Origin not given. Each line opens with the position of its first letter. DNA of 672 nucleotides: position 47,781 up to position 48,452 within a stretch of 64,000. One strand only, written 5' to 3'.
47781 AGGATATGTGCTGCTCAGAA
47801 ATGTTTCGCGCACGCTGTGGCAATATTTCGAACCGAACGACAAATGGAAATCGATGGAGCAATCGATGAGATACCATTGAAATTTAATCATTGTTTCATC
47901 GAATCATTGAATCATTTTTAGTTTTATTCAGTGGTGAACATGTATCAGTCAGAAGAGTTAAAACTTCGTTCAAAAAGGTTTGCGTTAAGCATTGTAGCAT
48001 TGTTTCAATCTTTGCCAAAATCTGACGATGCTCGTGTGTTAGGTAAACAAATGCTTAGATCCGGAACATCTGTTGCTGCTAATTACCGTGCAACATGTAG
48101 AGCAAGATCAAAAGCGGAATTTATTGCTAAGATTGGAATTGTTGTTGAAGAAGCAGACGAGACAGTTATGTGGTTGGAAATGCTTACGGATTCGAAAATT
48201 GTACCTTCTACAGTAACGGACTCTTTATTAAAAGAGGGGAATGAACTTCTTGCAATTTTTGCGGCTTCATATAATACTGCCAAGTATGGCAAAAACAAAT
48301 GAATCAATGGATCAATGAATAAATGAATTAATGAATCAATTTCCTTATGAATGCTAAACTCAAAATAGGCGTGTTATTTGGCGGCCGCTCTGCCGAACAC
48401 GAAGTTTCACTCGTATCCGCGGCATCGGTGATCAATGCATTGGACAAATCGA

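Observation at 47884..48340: Four-helix-bundle (23S rRNA IVS family) gene embedded between inverted arms of AATGAAT-type heptamer repeats: looks like a mobile mini-cassette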

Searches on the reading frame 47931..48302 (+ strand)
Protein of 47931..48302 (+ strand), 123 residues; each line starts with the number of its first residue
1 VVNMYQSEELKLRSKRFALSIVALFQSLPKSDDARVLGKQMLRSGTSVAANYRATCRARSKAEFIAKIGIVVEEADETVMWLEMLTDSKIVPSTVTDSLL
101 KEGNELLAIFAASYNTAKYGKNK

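Call 5: search_protein_families(library=pfam, proteins=[window:47931-48302:+])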
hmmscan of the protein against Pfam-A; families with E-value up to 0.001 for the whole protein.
window:47931-48302:+ (123 aa): 1 family
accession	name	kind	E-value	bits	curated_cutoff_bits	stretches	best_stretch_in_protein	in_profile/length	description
PF05635.17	23S_rRNA_IVP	-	2.3e-16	60.4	33.8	1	13-109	8-103/106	23S rRNA-intervening sequence protein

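Call 9: find_homologous_proteins(query=window:47940-48299:+)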
Query seq(120 aa) (120 aa): 7996 proteins with E <= 0.001 among 8000 candidates; the best 120 are listed.
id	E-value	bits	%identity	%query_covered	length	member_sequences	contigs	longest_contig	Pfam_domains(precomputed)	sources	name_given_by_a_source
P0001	1.2e-68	246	100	100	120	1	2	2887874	PF05635.18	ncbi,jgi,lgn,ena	ncbi:MAG: four helix bundle protein [Bacteroidota bacterium]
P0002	6.8e-58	211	85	100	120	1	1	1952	PF05635.18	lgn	-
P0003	1.1e-56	207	83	99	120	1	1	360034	PF05635.18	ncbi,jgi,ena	ncbi:MAG: four helix bundle protein [Bacteroidota bacterium]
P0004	5.0e-56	205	80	100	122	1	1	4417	PF05635.18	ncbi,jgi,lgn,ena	ncbi:MAG: four helix bundle protein [Bacteroidota bacterium]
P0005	5.4e-56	205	83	99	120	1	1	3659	PF05635.18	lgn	-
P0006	8.1e-56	204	85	98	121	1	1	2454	PF05635.18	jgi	jgi:four helix bundle protein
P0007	1.7e-55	203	82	100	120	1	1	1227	PF05635.18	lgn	-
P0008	4.1e-54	199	81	100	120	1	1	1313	PF05635.18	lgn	-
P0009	2.9e-53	196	82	100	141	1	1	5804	PF05635.18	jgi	jgi:four helix bundle protein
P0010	2.1e-52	193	77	99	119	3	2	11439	PF05635.18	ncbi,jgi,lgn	jgi:four helix bundle protein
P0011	1.0e-51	191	78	100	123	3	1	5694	PF05635.18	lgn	-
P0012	6.4e-51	189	77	100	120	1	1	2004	PF05635.18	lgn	-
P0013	1.2e-50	188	75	100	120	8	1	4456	PF05635.18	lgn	-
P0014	3.4e-49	183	74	100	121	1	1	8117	PF05635.18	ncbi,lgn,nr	ncbi:MAG: four helix bundle protein [Bacteroidota bacterium]|nr:four helix bundle protein [Bacteroid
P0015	5.2e-49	183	74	100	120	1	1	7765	PF05635.18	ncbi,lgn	-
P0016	6.2e-49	182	68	100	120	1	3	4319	PF05635.18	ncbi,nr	ncbi:MAG: four helix bundle protein [Bacteroidetes bacterium]|nr:four helix bundle protein [Bacteroi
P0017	8.0e-49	182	75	98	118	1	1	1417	PF05635.18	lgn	-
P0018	1.4e-48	181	73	100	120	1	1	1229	PF05635.18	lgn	-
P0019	6.2e-48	179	73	100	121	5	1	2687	PF05635.18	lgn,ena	-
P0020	1.1e-47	178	73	100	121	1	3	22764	PF05635.18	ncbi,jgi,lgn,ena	-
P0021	4.4e-47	176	70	99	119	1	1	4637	PF05635.18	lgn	-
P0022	4.4e-47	176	76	96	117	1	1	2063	PF05635.18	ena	-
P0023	4.4e-47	176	71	99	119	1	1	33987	PF05635.18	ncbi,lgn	-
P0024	4.7e-47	176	72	97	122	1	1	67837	PF05635.18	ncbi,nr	ncbi:MAG: four helix bundle protein [Bacteroidetes bacterium]|nr:four helix bundle protein [Bacteroi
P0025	1.1e-46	175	71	100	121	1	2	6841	PF05635.18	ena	-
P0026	4.7e-46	173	74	96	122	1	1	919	PF05635.18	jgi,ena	-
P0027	8.5e-46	172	74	96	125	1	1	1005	PF05635.18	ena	-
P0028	8.6e-46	172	73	96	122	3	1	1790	PF05635.18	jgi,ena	-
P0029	1.3e-45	172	71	96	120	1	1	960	PF05635.18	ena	-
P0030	1.6e-45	171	64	100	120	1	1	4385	PF05635.18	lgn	-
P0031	1.9e-45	171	71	96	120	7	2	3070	PF05635.18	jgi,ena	jgi:four helix bundle protein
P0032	2.0e-45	171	73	96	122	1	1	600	PF05635.18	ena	-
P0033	2.0e-45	171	73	96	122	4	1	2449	PF05635.18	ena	-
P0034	2.9e-45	170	73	96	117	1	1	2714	PF05635.18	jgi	jgi:four helix bundle protein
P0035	3.3e-45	170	71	96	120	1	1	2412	PF05635.18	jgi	jgi:four helix bundle protein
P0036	4.2e-45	170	71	100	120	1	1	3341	PF05635.18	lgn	-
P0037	5.3e-45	170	72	96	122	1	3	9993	PF05635.18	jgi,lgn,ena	jgi:four helix bundle protein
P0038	5.6e-45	170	73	96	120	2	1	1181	PF05635.18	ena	-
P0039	6.9e-45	169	73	96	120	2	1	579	PF05635.18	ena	-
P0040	9.0e-45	169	71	96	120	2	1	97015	PF05635.18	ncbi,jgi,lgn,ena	-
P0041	1.1e-44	169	72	95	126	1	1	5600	PF05635.18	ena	-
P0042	1.3e-44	168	72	95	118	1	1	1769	PF05635.18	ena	-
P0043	1.5e-44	168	71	96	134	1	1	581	PF05635.18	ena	-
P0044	1.5e-44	168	68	98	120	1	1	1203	PF05635.18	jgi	jgi:four helix bundle protein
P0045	1.5e-44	168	70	96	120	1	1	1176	PF05635.18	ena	-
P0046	1.6e-44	168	68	99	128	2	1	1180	PF05635.18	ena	-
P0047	1.8e-44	168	70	96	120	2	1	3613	PF05635.18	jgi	jgi:four helix bundle protein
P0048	1.9e-44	168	71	98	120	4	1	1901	PF05635.18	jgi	jgi:four helix bundle protein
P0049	2.0e-44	168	74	95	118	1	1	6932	PF05635.18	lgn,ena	-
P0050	2.3e-44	168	69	98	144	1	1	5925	PF05635.18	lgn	-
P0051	2.3e-44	168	72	95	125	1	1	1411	PF05635.18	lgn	-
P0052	2.7e-44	167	72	96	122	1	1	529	PF05635.18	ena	-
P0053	2.7e-44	167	69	99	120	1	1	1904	PF05635.18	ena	-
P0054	3.0e-44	167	68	99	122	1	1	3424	PF05635.18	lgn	-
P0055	3.3e-44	167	71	96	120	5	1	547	PF05635.18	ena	-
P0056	3.4e-44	167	70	96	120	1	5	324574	PF05635.18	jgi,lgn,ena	-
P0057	3.4e-44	167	67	98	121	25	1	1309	PF05635.18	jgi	jgi:four helix bundle protein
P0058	3.4e-44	167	67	99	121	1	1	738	PF05635.18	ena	-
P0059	4.0e-44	167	71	96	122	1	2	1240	PF05635.18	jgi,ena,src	-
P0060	4.0e-44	167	70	96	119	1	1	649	PF05635.18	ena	-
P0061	4.2e-44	167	67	98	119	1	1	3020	PF05635.18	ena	-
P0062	4.3e-44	167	71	95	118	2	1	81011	PF05635.18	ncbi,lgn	-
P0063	4.4e-44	167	70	96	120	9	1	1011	PF05635.18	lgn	-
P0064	4.5e-44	167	67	99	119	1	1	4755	PF05635.18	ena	-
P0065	4.6e-44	167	72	95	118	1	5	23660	PF05635.18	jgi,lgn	jgi:four helix bundle protein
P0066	4.8e-44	167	72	96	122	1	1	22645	PF05635.18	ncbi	ncbi:MAG: four helix bundle protein [Acidobacteriota bacterium]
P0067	5.3e-44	166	70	96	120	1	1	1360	PF05635.18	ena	-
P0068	5.3e-44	166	71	96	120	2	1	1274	PF05635.18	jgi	jgi:four helix bundle protein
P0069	5.4e-44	166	68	96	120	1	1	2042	PF05635.18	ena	-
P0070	5.5e-44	166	70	96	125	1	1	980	PF05635.18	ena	-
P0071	5.8e-44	166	69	96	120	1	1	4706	PF05635.18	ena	-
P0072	5.9e-44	166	71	96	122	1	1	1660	PF05635.18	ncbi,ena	-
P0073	6.0e-44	166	70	96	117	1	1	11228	PF05635.18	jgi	jgi:four helix bundle protein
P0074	6.1e-44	166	70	95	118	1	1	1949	PF05635.18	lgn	-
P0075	6.1e-44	166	70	96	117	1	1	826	PF05635.18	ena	-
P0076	6.5e-44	166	74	92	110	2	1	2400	PF05635.18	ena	-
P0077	7.5e-44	166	71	96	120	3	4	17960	PF05635.18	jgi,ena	-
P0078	8.2e-44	166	68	98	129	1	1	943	PF05635.18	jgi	jgi:four helix bundle protein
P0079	8.4e-44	166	72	96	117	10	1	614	PF05635.18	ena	-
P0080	8.6e-44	166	70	96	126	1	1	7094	PF05635.18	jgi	-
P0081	8.7e-44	166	70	100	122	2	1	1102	PF05635.18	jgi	-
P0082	8.8e-44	166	70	99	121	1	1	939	PF05635.18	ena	-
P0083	8.9e-44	166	70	96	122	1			PF05635.18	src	-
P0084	9.5e-44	166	70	98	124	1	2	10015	PF05635.18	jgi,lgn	jgi:four helix bundle protein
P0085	9.5e-44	166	71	96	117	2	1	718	PF05635.18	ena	-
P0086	1.1e-43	165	69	96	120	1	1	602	PF05635.18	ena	-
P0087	1.1e-43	165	73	96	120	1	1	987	PF05635.18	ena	-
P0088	1.1e-43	165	67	99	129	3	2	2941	PF05635.18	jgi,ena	-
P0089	1.2e-43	165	67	97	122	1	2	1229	PF05635.18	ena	-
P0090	1.2e-43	165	71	96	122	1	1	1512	PF05635.18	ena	-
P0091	1.3e-43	165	70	96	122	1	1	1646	PF05635.18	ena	-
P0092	1.4e-43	165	70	96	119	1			PF05635.18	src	-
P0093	1.4e-43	165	68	96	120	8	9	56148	PF05635.18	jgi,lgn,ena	jgi:four helix bundle protein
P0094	1.4e-43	165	73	94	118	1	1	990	PF05635.18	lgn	-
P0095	1.4e-43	165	69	98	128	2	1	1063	PF05635.18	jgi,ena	jgi:four helix bundle protein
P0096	1.4e-43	165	71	96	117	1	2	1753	PF05635.18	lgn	-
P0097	1.4e-43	165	69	96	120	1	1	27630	PF05635.18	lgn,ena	-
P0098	1.4e-43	165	69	98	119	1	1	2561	PF05635.18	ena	-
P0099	1.5e-43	165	69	95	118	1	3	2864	PF05635.18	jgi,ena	-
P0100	1.6e-43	165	70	97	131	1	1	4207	PF05635.18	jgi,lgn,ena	jgi:four helix bundle protein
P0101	1.6e-43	165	71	96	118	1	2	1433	PF05635.18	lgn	-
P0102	1.6e-43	165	70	96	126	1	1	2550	PF05635.18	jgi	jgi:four helix bundle protein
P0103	1.7e-43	165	71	96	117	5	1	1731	PF05635.18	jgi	jgi:four helix bundle protein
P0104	1.8e-43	165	71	96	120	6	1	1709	PF05635.18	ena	-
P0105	2.0e-43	165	67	96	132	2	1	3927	PF05635.18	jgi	jgi:four helix bundle protein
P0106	2.0e-43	165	68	99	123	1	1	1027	PF05635.18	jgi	jgi:four helix bundle protein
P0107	2.1e-43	165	68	98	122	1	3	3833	PF05635.18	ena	-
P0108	2.1e-43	165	70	96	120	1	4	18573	PF05635.18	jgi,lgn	jgi:four helix bundle protein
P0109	2.2e-43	164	71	95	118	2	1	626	PF05635.18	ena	-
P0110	2.4e-43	164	70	96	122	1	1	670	PF05635.18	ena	-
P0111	2.5e-43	164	70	95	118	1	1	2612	PF05635.18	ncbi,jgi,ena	-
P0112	2.7e-43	164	70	96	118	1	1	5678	PF05635.18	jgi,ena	jgi:four helix bundle protein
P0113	2.7e-43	164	69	98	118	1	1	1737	PF05635.18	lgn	-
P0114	2.8e-43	164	70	96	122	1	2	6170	PF05635.18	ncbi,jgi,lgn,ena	-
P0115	2.9e-43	164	69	99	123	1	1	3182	PF05635.18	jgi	jgi:four helix bundle protein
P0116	2.9e-43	164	70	96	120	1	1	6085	PF05635.18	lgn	-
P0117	3.2e-43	164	70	96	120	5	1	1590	PF05635.18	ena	-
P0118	3.3e-43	164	69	96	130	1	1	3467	PF05635.18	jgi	jgi:four helix bundle protein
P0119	3.3e-43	164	69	98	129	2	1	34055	PF05635.18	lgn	-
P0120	3.4e-43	164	70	96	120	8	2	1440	PF05635.18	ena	-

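Call 10: find_encoding_contigs(protein=window:47940-48302:+, flank=6000, max_places=10)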
Protein window:47940-48302:+ (120 aa): 6 contigs read that carry it; 5 places shown.
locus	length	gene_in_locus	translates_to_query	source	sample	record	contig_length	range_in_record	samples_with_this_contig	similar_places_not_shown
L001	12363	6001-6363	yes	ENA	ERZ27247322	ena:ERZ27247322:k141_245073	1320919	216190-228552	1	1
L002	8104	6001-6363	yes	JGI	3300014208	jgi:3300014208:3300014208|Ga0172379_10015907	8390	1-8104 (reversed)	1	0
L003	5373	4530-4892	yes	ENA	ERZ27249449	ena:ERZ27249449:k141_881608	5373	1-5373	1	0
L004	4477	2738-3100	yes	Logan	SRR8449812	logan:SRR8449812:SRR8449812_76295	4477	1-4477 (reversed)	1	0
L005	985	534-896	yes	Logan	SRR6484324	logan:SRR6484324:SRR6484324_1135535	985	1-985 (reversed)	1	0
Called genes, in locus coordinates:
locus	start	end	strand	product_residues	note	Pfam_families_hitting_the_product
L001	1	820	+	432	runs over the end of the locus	PF25917:BSH_RND, PF25973:BSH_CzcB, PF25876:HH_MFP_RND, PF25954:Beta-barrel_RND_2, PF25990:Beta-barrel_YknX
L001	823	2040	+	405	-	PF12704:MacB_PCD, PF02687:FtsX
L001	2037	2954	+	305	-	PF00781:DAGK_cat, PF19279:YegS_C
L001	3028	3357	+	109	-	-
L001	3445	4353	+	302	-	PF02219:MTHFR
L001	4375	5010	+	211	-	PF00596:Aldolase_II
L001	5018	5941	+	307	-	PF13354:Beta-lactamase2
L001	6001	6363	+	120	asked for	PF05635:23S_rRNA_IVP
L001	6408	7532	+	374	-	PF01820:Dala_Dala_lig_N, PF02786:CPSase_L_D2, PF02222:ATP-grasp (weak), PF07478:Dala_Dala_lig_C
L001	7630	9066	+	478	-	PF03411:Peptidase_M74 (faint)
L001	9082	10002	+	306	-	-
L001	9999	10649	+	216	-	PF18962:Por_Secre_tail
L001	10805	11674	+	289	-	PF00027:cNMP_binding, PF06210:DUF1003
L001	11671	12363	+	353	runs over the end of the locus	PF06580:His_kinase, PF02518:HATPase_c (weak)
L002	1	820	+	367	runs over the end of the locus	?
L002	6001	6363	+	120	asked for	PF05635:23S_rRNA_IVP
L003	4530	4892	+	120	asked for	PF05635:23S_rRNA_IVP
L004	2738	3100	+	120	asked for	PF05635:23S_rRNA_IVP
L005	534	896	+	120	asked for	PF05635:23S_rRNA_IVP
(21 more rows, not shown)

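Call 11: find_related_loci(query=window:47940-48299:+, collection=genome_contigs, flank=4000)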
Query seq(120 aa) (120 aa) in genome_contigs; peptide patterns used: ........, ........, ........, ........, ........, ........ (x = any residue, [..] = any of these).
256 stretches matched a pattern; 177 encode a relative of the query (tblastn E <= 1e-3); the best 80 are kept; 80 distinct loci.
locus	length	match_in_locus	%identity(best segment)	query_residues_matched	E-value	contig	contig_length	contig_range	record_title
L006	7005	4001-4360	74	1-120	5e-58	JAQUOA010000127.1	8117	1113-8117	MAG: Bacteroidota bacterium isolate STD1_190 NODE_28140_length_8117_cov_6.717397_Sandtown_D1, whole genome shotgun seque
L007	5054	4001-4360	74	1-120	2e-57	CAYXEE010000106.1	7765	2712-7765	MAG TPA_asm: uncultured Chitinophagaceae bacterium isolate SRP257756_co1_98 genome assembly, contig: NODE_8720_length_77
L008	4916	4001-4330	66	6-115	3e-47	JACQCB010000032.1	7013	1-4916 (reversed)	MAG: Nitrospirae bacterium isolate NC_groundwater_957_Pr1_S-0.2um_61_41 Montesol18-Sp2_coassembly_scaffold_76387, whole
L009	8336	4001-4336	65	6-117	9e-47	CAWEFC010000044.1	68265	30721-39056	MAG: uncultured Acidobacteriota bacterium isolate MFD03044.bin.2.66 genome assembly, contig: contig_56897, whole genome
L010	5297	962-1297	63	3-114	1e-46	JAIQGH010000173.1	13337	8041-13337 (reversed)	MAG: Terriglobia bacterium isolate SRVP_30 SRVP18_trench_6_60cm_scaffold_8751, whole genome shotgun sequence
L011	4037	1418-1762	66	1-115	3e-46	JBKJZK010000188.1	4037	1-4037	MAG: Nitrospiraceae bacterium isolate swi_bin.238 S1Ck127_19113276_flag_1_multi_6.0000_len_4037, whole genome shotgun se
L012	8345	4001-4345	63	1-115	2e-44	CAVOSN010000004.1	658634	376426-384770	MAG: uncultured Acidobacteriota bacterium isolate MFD00031.bin.1.180 genome assembly, contig: contig_11042, whole genome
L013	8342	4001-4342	61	5-118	1e-44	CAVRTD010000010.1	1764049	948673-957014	MAG: Terriglobia bacterium isolate MFD05513.bin.1.273 genome assembly, contig: contig_7563, whole genome shotgun sequenc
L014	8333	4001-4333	66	5-115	5e-43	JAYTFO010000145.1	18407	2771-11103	MAG: Acidobacteriota bacterium isolate GFS_2191 GFS_2191_144, whole genome shotgun sequence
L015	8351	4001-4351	56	4-120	4e-42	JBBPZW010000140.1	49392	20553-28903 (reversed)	MAG: Chthoniobacterales bacterium isolate bin.82 bin.82_S5Ck141_873256_length_49392_cov_32.8955, whole genome shotgun se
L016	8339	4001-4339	62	6-117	6e-41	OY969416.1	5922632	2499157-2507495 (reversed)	MAG: uncultured Verrucomicrobiae bacterium isolate MFD04967.bin.1.157 genome assembly, chromosome: 1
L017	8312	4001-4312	61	5-108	2e-40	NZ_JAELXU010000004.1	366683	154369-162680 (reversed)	Pontibacter humidus strain BT310 NODE_4_length_366683_cov_47.234243, whole genome shotgun sequence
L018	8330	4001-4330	55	5-114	2e-40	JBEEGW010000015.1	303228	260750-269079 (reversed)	MAG: Verrucomicrobiota bacterium isolate BP_777 scaffold_6036833, whole genome shotgun sequence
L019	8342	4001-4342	56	1-118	5e-40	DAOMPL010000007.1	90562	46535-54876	MAG TPA_asm: Edaphocola sp. isolate AMR_MDS_5861 NODE_106_length_90562_cov_13.804115, whole genome shotgun sequence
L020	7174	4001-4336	56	3-114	3e-40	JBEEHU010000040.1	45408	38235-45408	MAG: Verrucomicrobiota bacterium isolate BP_755 scaffold_4087045, whole genome shotgun sequence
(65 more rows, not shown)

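Call 20: search_protein_families(library=ncbifam, proteins=[window:47940-48302:+], max_evalue=0.01)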
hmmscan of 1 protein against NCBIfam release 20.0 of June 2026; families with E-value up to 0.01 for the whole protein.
window:47940-48302:+ (120 aa): 2 families
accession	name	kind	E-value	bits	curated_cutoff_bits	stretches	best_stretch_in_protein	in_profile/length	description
TIGR02436.1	TIGR02436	subfamily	2.6e-23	82.3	24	1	10-114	4-108/109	four helix bundle protein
NF008912.0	PRK12275.1-6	subfamily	0.0019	18.2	124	1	6-113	5-110/117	hypothetical protein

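Call 35: find_related_loci(query=window:47940-48299:+, collection=viral_contigs, flank=3000)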
Query seq(120 aa) (120 aa) in viral_contigs; peptide patterns used: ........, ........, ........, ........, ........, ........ (x = any residue, [..] = any of these).
7 stretches matched a pattern, but none encodes a relative of the query by tblastn (E <= 1e-3).

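Call 36: search_solved_structures(query=window:47940-48299:+, max_evalue=0.01)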
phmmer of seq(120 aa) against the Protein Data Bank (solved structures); distinct sequences matched with E-value up to 0.01: 1.
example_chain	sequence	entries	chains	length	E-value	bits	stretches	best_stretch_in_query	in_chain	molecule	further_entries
2rld_A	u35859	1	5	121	2.7e-16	62.9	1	7-113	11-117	Uncharacterized protein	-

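Call 38: find_encoding_contigs(protein=P0003, flank=3500, max_places=3)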
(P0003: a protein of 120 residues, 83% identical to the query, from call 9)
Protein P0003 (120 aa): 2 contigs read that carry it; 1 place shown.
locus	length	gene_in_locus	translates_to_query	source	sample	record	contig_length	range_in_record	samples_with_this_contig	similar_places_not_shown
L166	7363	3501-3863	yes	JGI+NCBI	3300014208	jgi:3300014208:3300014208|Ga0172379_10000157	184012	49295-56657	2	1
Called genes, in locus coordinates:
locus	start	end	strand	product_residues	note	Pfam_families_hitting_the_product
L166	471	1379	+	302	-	PF02219:MTHFR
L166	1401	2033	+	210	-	PF00596:Aldolase_II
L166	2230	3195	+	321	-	-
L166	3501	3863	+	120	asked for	PF05635:23S_rRNA_IVP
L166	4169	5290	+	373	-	PF01820:Dala_Dala_lig_N, PF02786:CPSase_L_D2, PF02222:ATP-grasp, PF07478:Dala_Dala_lig_C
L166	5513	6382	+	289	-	PF00027:cNMP_binding, PF06210:DUF1003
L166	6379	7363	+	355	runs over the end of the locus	PF06580:His_kinase, PF02518:HATPase_c (weak)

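Call 39: find_encoding_contigs(protein=P0010, flank=3500, max_places=3)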
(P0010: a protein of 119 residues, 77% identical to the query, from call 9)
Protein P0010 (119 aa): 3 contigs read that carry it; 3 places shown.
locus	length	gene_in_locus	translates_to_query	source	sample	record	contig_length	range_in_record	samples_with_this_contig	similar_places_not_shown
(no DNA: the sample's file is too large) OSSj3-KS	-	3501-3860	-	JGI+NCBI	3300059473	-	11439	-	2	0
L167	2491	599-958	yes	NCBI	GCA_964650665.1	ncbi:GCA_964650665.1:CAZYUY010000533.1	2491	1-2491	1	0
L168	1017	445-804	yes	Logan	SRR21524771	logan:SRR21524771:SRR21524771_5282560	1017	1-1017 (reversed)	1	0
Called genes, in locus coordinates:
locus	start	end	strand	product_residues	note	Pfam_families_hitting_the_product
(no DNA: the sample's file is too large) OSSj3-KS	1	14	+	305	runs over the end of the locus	PF00781:DAGK_cat, PF19279:YegS_C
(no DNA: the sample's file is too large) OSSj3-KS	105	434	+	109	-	-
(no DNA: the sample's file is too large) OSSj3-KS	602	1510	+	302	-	PF02219:MTHFR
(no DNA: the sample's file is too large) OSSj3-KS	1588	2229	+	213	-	PF00596:Aldolase_II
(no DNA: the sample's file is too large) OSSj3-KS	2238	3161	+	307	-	PF13354:Beta-lactamase2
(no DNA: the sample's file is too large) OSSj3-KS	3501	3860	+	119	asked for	PF05635:23S_rRNA_IVP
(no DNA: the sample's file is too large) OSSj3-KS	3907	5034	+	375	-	PF01820:Dala_Dala_lig_N, PF02786:CPSase_L_D2, PF02222:ATP-grasp, PF07478:Dala_Dala_lig_C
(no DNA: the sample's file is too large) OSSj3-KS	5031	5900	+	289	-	PF00027:cNMP_binding, PF06210:DUF1003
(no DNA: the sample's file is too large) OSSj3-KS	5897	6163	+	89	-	?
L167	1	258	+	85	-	?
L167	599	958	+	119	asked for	PF05635:23S_rRNA_IVP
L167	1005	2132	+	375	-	PF01820:Dala_Dala_lig_N, PF02786:CPSase_L_D2, PF02222:ATP-grasp, PF07478:Dala_Dala_lig_C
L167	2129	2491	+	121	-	?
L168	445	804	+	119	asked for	PF05635:23S_rRNA_IVP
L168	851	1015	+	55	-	?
